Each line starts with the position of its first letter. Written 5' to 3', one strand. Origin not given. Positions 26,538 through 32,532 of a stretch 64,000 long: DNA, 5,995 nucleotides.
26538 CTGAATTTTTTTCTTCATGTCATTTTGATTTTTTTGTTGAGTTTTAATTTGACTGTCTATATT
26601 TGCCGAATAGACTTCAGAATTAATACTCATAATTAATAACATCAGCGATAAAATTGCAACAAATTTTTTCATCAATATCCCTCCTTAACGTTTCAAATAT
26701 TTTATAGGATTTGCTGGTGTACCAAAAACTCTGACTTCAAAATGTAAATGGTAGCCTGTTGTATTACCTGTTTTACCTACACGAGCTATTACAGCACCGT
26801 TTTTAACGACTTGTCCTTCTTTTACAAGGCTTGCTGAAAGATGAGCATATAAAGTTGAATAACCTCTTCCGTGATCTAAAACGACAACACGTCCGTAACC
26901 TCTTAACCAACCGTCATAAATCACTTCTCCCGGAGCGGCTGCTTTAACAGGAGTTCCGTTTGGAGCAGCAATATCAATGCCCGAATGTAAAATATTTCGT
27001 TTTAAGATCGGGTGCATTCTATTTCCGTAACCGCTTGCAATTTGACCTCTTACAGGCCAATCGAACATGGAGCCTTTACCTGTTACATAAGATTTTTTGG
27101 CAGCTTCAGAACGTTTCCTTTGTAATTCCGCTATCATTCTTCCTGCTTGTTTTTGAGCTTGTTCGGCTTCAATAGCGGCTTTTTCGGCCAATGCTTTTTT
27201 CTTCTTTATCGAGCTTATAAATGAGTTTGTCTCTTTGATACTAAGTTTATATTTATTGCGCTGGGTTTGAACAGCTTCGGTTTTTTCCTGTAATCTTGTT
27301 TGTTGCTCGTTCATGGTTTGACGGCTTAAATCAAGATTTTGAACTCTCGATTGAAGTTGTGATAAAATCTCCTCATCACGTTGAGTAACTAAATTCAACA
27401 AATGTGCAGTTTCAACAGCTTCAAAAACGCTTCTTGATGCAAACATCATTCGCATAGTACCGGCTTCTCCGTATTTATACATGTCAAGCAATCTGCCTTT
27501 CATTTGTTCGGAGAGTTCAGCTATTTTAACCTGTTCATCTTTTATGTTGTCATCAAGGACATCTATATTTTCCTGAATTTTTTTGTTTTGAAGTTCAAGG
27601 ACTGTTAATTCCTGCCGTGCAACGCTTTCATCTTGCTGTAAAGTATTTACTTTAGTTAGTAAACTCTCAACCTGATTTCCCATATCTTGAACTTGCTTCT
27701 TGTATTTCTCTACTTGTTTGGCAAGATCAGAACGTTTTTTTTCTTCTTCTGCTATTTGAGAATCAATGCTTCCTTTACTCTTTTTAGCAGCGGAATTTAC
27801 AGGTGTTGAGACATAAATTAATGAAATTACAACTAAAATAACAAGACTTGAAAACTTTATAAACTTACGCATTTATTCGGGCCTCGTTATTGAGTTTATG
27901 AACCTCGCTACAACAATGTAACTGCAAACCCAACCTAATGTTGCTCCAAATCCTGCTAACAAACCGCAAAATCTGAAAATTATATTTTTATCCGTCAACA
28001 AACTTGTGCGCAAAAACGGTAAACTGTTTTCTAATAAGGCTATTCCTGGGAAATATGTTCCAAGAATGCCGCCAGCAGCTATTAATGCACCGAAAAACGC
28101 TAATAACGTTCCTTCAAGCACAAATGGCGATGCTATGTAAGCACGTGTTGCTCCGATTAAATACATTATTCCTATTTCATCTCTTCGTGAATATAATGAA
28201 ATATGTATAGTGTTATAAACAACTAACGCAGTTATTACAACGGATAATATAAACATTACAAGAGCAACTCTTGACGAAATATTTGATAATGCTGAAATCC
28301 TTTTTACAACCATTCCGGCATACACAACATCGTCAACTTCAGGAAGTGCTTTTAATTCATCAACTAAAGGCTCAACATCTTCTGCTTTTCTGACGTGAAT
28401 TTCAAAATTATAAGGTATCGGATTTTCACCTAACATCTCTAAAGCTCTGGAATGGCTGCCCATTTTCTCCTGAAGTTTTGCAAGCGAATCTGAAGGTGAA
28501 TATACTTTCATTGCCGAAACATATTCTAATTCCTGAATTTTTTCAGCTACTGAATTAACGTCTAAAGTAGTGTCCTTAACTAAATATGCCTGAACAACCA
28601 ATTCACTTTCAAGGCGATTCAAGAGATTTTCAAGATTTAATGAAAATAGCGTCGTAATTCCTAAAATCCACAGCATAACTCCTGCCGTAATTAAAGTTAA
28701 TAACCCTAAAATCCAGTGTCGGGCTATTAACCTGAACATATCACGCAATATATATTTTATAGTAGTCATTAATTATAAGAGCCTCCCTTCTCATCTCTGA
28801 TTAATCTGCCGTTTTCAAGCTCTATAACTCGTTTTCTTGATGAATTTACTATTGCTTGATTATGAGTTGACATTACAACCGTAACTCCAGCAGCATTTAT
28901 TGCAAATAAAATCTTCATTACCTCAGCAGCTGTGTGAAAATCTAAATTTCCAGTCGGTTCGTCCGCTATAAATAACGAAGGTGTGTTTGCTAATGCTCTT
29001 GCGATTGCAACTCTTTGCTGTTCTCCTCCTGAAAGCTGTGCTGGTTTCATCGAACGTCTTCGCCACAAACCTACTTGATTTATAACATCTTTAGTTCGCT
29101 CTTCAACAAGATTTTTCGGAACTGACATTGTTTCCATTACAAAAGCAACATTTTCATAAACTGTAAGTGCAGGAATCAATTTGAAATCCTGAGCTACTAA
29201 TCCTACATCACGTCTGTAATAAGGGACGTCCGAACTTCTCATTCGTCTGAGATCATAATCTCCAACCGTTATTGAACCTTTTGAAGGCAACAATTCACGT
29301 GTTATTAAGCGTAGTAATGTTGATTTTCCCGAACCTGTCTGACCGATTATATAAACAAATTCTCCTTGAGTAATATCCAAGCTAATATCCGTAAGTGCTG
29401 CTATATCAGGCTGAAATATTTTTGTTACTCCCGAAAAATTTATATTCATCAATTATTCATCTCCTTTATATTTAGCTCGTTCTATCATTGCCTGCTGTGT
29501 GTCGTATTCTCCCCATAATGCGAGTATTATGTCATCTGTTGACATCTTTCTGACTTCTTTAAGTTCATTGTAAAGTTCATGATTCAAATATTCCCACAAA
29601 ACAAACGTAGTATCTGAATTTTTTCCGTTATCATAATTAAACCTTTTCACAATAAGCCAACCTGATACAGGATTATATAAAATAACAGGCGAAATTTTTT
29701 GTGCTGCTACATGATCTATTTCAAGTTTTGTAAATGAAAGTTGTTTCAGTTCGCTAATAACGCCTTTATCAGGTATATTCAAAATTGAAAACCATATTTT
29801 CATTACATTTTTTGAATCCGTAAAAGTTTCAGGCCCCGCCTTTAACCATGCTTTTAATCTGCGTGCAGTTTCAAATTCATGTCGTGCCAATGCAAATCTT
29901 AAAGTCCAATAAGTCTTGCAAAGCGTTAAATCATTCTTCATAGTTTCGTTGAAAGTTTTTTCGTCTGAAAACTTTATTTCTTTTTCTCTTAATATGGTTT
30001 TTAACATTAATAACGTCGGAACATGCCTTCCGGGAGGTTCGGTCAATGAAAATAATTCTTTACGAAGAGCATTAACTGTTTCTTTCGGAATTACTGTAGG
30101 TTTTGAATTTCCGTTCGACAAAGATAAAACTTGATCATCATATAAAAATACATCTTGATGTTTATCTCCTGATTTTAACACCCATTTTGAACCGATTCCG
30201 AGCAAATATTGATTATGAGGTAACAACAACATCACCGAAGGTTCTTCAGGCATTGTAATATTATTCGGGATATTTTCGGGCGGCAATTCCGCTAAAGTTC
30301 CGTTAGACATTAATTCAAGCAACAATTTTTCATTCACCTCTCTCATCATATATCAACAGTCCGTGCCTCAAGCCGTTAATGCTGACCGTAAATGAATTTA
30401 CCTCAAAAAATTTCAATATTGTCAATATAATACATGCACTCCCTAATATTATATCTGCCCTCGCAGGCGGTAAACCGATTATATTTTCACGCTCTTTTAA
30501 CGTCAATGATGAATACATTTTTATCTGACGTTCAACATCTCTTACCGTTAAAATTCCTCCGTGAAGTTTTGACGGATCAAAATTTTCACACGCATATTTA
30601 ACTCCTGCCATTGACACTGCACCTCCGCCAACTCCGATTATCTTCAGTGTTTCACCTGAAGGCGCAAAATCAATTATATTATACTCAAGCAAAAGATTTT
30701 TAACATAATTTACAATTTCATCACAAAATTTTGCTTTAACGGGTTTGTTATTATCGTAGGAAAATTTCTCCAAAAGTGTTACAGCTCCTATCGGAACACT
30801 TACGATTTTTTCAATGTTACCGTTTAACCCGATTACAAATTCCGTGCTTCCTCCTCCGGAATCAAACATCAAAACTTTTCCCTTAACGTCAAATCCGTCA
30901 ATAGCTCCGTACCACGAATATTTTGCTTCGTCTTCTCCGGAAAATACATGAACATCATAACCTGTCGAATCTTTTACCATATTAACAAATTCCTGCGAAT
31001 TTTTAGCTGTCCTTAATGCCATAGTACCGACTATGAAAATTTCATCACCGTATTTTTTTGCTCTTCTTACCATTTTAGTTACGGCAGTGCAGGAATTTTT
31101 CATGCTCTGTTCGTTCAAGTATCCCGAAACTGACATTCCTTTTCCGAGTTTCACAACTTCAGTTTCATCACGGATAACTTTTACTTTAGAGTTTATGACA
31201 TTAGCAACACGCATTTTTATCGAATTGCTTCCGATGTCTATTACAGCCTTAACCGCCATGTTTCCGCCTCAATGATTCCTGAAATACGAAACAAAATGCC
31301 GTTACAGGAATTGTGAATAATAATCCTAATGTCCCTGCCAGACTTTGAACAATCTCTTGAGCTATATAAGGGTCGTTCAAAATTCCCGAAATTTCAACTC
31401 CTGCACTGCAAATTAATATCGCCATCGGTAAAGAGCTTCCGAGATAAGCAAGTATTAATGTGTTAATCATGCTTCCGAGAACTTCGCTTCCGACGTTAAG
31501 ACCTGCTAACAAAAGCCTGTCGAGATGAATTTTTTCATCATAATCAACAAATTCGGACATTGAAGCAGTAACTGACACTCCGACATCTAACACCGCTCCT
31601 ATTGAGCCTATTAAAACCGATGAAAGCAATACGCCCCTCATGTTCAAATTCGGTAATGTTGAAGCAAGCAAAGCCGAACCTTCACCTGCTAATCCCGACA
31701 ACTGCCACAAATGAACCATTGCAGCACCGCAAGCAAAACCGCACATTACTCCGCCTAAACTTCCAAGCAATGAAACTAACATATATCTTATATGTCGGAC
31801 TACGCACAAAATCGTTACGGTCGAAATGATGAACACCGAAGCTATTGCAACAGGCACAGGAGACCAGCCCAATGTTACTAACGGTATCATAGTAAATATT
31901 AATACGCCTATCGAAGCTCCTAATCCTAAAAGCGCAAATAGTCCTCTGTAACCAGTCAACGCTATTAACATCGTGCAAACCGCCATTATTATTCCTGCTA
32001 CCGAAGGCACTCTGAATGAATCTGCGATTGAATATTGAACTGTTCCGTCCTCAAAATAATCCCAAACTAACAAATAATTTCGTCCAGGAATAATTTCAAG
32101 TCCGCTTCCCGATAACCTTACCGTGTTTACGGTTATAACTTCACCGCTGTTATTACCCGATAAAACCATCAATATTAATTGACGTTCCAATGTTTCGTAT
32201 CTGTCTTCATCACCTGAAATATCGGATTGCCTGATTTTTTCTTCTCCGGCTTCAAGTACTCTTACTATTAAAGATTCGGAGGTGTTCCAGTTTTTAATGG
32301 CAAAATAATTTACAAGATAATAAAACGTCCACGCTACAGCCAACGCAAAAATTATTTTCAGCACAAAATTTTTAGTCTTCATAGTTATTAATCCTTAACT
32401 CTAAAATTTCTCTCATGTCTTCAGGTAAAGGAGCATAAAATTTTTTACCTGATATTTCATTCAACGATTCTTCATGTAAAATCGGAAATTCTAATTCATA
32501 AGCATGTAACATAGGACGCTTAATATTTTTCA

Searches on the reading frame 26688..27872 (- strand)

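Call 47: search_protein_families(library=pfam, proteins=[window:26688-27872:-], max_evalue=0.00001)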
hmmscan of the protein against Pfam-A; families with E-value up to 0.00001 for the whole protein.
window:26688-27872:- (395 aa): 1 family
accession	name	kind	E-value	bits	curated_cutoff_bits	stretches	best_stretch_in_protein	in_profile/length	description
PF01551.29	Peptidase_M23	-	2.2e-36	124.4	28.7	1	296-389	3-96/96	Peptidase family M23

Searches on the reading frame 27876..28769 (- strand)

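Call 47: search_protein_families(library=pfam, proteins=[window:27876-28769:-], max_evalue=0.00001)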
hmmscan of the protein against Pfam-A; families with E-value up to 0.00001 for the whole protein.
window:27876-28769:- (298 aa): 2 families
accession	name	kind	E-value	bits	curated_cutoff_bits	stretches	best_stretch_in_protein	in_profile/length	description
PF18075.7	FtsX_ECD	-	4.3e-14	53.3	23.5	1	59-148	3-96/96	FtsX extracellular domain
PF02687.27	FtsX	-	2.1e-10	41.1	25.5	1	171-289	2-114/120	FtsX-like permease C-terminal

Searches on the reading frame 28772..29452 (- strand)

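Call 47: search_protein_families(library=pfam, proteins=[window:28772-29452:-], max_evalue=0.00001)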
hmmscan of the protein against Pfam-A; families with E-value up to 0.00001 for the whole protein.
window:28772-29452:- (227 aa): 3 families
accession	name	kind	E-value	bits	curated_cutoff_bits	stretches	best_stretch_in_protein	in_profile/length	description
PF00005.33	ABC_tran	-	2.9e-35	122.3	25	1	20-167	1-136/137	ABC transporter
PF13304.12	AAA_21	-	9.6e-07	29.6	27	0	135-203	233-304/304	AAA domain, putative AbiEii toxin, Type IV TA system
PF02463.25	SMC_N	-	4.7e-06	26.6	40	0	129-206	126-206/220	RecF/RecN/SMC N terminal domain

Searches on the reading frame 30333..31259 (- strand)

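Call 47: search_protein_families(library=pfam, proteins=[window:30333-31259:-], max_evalue=0.00001)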
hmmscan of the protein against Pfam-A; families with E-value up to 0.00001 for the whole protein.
window:30333-31259:- (309 aa): 1 family
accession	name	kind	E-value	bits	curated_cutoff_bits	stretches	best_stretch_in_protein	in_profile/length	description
PF02541.22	Ppx-GppA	-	6.9e-51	173.8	27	1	19-303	3-279/285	Ppx/GppA phosphatase family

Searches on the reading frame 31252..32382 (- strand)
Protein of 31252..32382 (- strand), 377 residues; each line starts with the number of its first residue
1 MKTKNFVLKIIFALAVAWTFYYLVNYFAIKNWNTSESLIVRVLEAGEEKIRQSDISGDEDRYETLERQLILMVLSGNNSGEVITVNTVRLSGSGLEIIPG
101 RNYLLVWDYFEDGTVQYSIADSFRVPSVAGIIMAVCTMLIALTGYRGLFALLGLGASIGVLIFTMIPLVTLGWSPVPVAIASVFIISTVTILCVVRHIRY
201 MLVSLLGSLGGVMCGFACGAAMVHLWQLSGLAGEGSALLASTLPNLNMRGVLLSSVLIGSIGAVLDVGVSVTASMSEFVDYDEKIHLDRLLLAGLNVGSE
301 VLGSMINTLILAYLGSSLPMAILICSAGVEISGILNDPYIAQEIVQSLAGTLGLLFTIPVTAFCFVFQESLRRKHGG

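Call 47: search_protein_families(library=pfam, proteins=[window:31252-32382:-], max_evalue=0.00001)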
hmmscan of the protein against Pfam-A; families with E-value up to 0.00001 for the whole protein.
window:31252-32382:- (377 aa): 1 family
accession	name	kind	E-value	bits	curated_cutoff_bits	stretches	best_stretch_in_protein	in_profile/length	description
PF07907.16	YibE_F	-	1.3e-56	192.2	27.2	1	131-366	4-240/241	YibE/F-like protein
